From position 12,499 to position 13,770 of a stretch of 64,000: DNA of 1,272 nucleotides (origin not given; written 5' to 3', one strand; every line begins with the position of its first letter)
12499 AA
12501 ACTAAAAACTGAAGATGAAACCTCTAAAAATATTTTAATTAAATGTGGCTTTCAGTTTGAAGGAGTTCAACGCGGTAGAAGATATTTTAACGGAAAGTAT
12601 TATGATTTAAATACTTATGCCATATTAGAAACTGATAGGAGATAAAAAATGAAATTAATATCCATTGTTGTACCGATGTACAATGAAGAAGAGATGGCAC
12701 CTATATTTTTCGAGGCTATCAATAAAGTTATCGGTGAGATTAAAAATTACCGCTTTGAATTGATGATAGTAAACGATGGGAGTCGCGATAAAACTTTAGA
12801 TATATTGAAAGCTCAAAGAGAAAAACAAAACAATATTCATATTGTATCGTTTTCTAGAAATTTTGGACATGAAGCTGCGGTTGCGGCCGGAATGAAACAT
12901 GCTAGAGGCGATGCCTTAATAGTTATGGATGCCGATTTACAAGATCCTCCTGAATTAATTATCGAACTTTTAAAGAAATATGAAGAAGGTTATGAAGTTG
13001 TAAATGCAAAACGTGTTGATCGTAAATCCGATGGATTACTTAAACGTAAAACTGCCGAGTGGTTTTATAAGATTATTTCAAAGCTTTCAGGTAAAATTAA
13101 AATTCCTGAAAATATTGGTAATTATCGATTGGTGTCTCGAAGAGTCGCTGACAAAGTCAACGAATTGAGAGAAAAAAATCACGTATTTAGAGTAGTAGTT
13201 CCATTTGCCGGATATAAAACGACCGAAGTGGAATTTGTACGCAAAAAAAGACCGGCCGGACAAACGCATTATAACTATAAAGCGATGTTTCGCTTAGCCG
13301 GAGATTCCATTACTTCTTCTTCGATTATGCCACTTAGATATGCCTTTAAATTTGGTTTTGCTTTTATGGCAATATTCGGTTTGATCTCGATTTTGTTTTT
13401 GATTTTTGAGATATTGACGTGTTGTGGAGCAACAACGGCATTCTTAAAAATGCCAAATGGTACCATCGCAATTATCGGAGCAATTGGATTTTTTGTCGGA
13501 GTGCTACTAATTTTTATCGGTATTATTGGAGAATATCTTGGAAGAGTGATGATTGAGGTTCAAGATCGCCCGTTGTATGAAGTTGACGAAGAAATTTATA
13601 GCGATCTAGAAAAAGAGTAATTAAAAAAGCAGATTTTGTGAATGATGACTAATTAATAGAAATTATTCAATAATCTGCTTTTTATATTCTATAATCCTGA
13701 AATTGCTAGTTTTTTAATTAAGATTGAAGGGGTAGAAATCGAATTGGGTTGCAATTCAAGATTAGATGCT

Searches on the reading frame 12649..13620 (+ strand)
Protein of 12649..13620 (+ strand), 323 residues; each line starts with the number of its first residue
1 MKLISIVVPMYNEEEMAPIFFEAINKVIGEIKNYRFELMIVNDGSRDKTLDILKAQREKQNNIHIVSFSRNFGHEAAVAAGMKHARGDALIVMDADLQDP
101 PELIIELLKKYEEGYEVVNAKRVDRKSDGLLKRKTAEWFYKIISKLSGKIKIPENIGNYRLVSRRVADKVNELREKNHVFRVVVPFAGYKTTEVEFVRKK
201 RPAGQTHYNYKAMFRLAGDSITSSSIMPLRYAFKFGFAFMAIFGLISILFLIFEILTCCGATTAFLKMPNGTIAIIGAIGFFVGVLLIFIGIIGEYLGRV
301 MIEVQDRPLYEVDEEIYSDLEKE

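Call 13: search_protein_families(library=pfam, proteins=[window:12649-13620:+], max_evalue=0.001)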
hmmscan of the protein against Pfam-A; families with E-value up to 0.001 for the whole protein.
window:12649-13620:+ (323 aa): 3 families
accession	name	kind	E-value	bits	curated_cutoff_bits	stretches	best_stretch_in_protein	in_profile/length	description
PF00535.33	Glycos_transf_2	-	1.8e-33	116.3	23.3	1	5-169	1-166/168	Glycosyl transferase family 2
PF10111.15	Glyco_tranf_2_2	-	6.9e-07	29.5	27.3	1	5-97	1-92/276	Glycosyltransferase like family 2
PF13641.12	Glyco_tranf_2_3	-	6.6e-06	26.7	27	1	4-121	3-122/230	Glycosyltransferase like family 2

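Call 80: find_homologous_proteins(query=window:12649-13620:+, max_evalue=1e-40)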
Query window:12649-13620:+ (323 aa): 7923 proteins with E <= 1e-40 among 8000 candidates; the best 120 are listed.
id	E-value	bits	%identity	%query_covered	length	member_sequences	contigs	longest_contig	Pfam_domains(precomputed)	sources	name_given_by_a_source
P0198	2.5e-205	698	98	100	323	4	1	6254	PF10111.15,PF00535.33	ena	-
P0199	1.9e-164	564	77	96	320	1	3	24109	PF13641.13,PF00535.33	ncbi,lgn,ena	-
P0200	3.7e-127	442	63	99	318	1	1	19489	PF10111.15,PF13641.13,PF00535.33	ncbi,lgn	ncbi:MAG: glycosyltransferase family 2 protein [Bacilli bacterium]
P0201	1.7e-125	436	63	98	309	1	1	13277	PF00535.33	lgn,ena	-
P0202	4.6e-125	435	63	98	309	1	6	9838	PF00535.33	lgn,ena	-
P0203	2.2e-124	433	63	98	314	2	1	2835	PF10111.15,PF13641.13,PF00535.33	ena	-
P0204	3.2e-123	429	61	99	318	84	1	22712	PF10111.15,PF13641.13,PF00535.33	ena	-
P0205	7.6e-123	428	61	98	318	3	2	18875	PF13641.13,PF00535.33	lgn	-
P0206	1.3e-122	427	62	98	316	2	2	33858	PF10111.15,PF13641.13,PF00535.33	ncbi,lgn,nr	ncbi:MAG: glycosyltransferase family 2 protein [Bacillales bacterium]|nr:glycosyltransferase family 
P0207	1.5e-122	427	61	98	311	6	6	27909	PF10111.15,PF00535.33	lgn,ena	-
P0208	1.5e-121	423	62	99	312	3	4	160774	PF10111.15,PF13641.13,PF00535.33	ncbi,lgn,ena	-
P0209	1.5e-121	423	60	98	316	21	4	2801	PF10111.15,PF00535.33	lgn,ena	-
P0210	3.1e-121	422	61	96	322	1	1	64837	PF10111.15,PF00535.33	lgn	-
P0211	3.7e-121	422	61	98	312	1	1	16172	PF13641.13,PF00535.33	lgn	-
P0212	1.3e-120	420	61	98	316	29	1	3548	PF10111.15,PF00535.33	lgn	-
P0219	3.1e-119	416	62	98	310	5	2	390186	PF13641.13,PF00535.33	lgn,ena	-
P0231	2.6e-117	409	58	98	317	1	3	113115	PF10111.15,PF00535.33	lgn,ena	-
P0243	1.3e-116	407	58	98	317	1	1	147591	PF10111.15,PF00535.33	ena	-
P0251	2.0e-115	403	59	98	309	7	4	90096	PF10111.15,PF00535.33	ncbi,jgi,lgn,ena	-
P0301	4.3e-111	389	56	98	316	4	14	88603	PF10111.15,PF00535.33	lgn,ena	-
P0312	1.4e-108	381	55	99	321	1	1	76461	PF13641.13,PF00535.33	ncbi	-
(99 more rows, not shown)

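Call 81: find_encoding_contigs(protein=P0208, flank=6000, max_places=1)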
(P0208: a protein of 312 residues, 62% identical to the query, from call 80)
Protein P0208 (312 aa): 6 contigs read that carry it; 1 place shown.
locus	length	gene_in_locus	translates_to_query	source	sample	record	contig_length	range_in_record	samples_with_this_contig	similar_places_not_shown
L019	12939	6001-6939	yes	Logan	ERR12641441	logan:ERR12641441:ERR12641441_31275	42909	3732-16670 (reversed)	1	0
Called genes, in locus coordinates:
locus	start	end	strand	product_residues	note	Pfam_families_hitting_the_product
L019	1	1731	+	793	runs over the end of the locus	PF00122:E1-E2_ATPase, PF00702:Hydrolase, PF13246:Cation_ATPase, PF00689:Cation_ATPase_C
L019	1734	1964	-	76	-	-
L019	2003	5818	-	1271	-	PF13195:DUF4011, PF18741:MTES_1575 (weak)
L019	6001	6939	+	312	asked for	PF00535:Glycos_transf_2, PF10111:Glyco_tranf_2_2 (weak), PF13641:Glyco_tranf_2_3 (weak)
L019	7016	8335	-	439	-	PF19290:PmbA_TldD_2nd, PF19289:PmbA_TldD_3rd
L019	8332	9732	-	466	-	PF01523:PmbA_TldD_1st, PF19290:PmbA_TldD_2nd, PF19289:PmbA_TldD_3rd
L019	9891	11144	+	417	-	PF00275:EPSP_synthase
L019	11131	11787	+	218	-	-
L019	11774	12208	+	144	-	-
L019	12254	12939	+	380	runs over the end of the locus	PF12725:DUF3810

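Call 82: find_encoding_contigs(protein=P0219, flank=6000, max_places=1)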
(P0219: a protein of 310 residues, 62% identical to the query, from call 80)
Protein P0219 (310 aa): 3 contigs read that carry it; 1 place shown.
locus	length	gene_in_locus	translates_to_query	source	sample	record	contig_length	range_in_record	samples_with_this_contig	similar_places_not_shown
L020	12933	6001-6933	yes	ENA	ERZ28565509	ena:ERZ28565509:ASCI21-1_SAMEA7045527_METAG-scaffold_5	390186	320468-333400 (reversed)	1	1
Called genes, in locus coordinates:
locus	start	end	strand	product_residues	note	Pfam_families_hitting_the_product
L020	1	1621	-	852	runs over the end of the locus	-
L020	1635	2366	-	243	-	-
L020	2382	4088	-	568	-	-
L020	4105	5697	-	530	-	-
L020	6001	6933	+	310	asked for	PF00535:Glycos_transf_2, PF13641:Glyco_tranf_2_3 (weak)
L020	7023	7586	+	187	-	PF12844:HTH_19, PF13560:HTH_31, PF01381:HTH_3, PF07022:Phage_CI_repr (weak), PF13443:HTH_26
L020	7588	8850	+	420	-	PF25087:GMPPB_C (faint), PF25084:LbH_EIF2B (faint), PF00132:Hexapep (weak)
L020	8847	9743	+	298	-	PF00892:EamA, PF06800:Sugar_transport, PF00892:EamA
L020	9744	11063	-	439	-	PF19290:PmbA_TldD_2nd, PF19289:PmbA_TldD_3rd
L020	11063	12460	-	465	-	PF01523:PmbA_TldD_1st, PF19290:PmbA_TldD_2nd, PF19289:PmbA_TldD_3rd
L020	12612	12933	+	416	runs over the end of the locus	PF00275:EPSP_synthase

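Call 83: find_encoding_contigs(protein=P0243, flank=6000, max_places=1)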
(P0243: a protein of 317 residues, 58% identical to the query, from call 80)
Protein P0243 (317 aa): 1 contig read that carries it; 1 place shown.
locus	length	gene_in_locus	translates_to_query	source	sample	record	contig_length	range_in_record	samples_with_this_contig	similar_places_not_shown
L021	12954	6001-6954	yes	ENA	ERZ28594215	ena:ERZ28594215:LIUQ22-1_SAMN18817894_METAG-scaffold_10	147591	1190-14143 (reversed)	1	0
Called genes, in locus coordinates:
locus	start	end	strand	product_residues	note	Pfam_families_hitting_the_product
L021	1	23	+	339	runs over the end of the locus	PF05128:DUF697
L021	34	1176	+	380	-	-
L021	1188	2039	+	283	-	PF02645:DegV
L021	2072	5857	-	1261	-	PF13195:DUF4011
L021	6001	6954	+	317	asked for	PF00535:Glycos_transf_2, PF10111:Glyco_tranf_2_2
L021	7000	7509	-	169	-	-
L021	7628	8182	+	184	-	PF04961:FTCD_C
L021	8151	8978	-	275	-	PF05116:S6PP (faint), PF08282:Hydrolase_3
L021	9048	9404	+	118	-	-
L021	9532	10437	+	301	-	PF00561:Abhydrolase_1, PF12146:Hydrolase_4, PF10230:LIDHydrolase, PF12697:Abhydrolase_6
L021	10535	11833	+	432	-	PF03721:UDPG_MGDP_dh_N, PF00984:UDPG_MGDP_dh, PF03720:UDPG_MGDP_dh_C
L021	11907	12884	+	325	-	PF00924:MS_channel_2nd, PF21082:MS_channel_3rd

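Call 84: find_encoding_contigs(protein=P0231, flank=6000, max_places=1)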
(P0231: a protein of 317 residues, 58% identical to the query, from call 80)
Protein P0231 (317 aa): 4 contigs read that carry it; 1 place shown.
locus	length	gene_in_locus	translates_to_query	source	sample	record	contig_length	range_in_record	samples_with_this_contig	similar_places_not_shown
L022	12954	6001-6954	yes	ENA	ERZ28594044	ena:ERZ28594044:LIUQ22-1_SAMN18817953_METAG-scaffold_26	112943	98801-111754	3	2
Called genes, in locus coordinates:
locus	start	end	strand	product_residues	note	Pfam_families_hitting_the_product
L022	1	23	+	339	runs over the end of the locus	PF05128:DUF697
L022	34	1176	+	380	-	-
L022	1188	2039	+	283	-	PF02645:DegV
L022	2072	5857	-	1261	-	PF13195:DUF4011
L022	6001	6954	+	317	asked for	PF00535:Glycos_transf_2, PF10111:Glyco_tranf_2_2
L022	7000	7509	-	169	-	-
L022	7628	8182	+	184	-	PF04961:FTCD_C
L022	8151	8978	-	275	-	PF05116:S6PP (faint), PF08282:Hydrolase_3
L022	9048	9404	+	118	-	-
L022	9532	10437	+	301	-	PF00561:Abhydrolase_1, PF12146:Hydrolase_4, PF10230:LIDHydrolase, PF12697:Abhydrolase_6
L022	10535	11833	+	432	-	PF03721:UDPG_MGDP_dh_N, PF00984:UDPG_MGDP_dh, PF03720:UDPG_MGDP_dh_C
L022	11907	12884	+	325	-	PF00924:MS_channel_2nd, PF21082:MS_channel_3rd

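Call 85: find_encoding_contigs(protein=P0251, flank=6000, max_places=1)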
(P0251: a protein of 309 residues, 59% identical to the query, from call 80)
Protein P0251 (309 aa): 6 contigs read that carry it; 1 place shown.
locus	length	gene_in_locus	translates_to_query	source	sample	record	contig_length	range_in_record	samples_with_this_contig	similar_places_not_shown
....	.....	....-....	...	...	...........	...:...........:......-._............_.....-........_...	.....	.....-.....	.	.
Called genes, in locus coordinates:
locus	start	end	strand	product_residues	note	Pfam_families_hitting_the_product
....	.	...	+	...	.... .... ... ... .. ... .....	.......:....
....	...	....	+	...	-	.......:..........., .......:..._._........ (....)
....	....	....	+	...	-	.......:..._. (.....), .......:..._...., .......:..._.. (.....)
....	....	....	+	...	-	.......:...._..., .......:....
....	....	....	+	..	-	-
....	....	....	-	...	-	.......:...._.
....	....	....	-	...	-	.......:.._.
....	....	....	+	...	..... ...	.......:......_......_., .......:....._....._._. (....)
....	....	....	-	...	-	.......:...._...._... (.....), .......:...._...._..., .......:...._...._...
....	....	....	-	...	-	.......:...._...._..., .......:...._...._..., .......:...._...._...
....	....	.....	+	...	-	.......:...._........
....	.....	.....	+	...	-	-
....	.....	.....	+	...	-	-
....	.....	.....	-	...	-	-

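Call 86: find_encoding_contigs(protein=P0312, flank=6000, max_places=1)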
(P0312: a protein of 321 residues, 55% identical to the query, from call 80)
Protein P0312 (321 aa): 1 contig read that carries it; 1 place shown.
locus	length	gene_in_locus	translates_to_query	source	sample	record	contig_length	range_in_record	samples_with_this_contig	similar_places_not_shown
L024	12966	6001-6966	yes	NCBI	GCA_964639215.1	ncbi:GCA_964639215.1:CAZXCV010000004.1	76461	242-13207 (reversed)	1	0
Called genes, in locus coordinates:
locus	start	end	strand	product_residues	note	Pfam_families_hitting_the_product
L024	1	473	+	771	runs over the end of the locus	PF02190:LON_substr_bdg, PF08298:AAA_PrkA (faint), PF00004:AAA, PF07728:AAA_5 (weak), PF22667:Lon_lid, PF05362:Lon_C, PF13541:ChlI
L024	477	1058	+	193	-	PF03193:RsgA_GTPase (weak), PF02421:FeoB_N, PF00350:Dynamin_N (faint), PF01926:MMR_HSR1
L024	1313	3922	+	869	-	PF00133:tRNA-synt_1, PF01406:tRNA-synt_1e (faint), PF09334:tRNA-synt_1g, PF13603:tRNA-synt_1_2 (weak), PF09334:tRNA-synt_1g, PF00133:tRNA-synt_1, PF08264:Anticodon_1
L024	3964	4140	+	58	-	-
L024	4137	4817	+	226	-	PF20582:UPF0758_N, PF04002:RadC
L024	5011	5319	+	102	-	PF00829:Ribosomal_L21p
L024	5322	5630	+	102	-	PF04327:Peptidase_Prp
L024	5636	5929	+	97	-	PF01016:Ribosomal_L27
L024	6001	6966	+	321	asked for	PF00535:Glycos_transf_2, PF13641:Glyco_tranf_2_3 (weak)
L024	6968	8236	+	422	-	PF01018:GTP1_OBG, PF02421:FeoB_N, PF01926:MMR_HSR1, PF09269:DUF1967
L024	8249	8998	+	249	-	PF02540:NAD_synthase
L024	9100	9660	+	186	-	PF01330:RuvA_N, PF14520:HHH_5, PF07499:RuvA_C (weak)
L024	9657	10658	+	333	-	PF05496:RuvB_N, PF01078:Mg_chelatase (faint), PF07728:AAA_5, PF13173:AAA_14 (weak), PF00004:AAA, PF17864:AAA_lid_4, PF05491:WHD_RuvB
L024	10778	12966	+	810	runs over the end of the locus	?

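Call 87: find_encoding_contigs(protein=P0301, flank=6000, max_places=1)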
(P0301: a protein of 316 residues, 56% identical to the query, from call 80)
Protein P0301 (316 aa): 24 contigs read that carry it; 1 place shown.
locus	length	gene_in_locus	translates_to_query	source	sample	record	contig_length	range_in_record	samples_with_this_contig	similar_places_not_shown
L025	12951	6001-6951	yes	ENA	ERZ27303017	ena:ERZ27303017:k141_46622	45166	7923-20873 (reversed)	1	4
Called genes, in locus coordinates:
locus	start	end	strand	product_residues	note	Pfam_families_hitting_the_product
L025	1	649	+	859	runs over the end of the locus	PF00690:Cation_ATPase_N, PF00122:E1-E2_ATPase, PF00702:Hydrolase, PF13246:Cation_ATPase, PF00689:Cation_ATPase_C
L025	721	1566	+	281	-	PF02645:DegV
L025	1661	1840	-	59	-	-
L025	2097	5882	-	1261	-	PF13195:DUF4011, PF18741:MTES_1575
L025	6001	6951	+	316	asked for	PF00535:Glycos_transf_2, PF10111:Glyco_tranf_2_2 (weak)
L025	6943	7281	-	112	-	-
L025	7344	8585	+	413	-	PF00275:EPSP_synthase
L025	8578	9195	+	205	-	-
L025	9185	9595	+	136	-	-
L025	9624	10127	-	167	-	-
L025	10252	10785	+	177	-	PF04961:FTCD_C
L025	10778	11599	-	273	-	PF00702:Hydrolase (faint), PF08282:Hydrolase_3, PF05116:S6PP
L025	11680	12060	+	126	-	-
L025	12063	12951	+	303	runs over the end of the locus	PF00561:Abhydrolase_1, PF10230:LIDHydrolase (weak), PF12146:Hydrolase_4, PF12697:Abhydrolase_6 (weak)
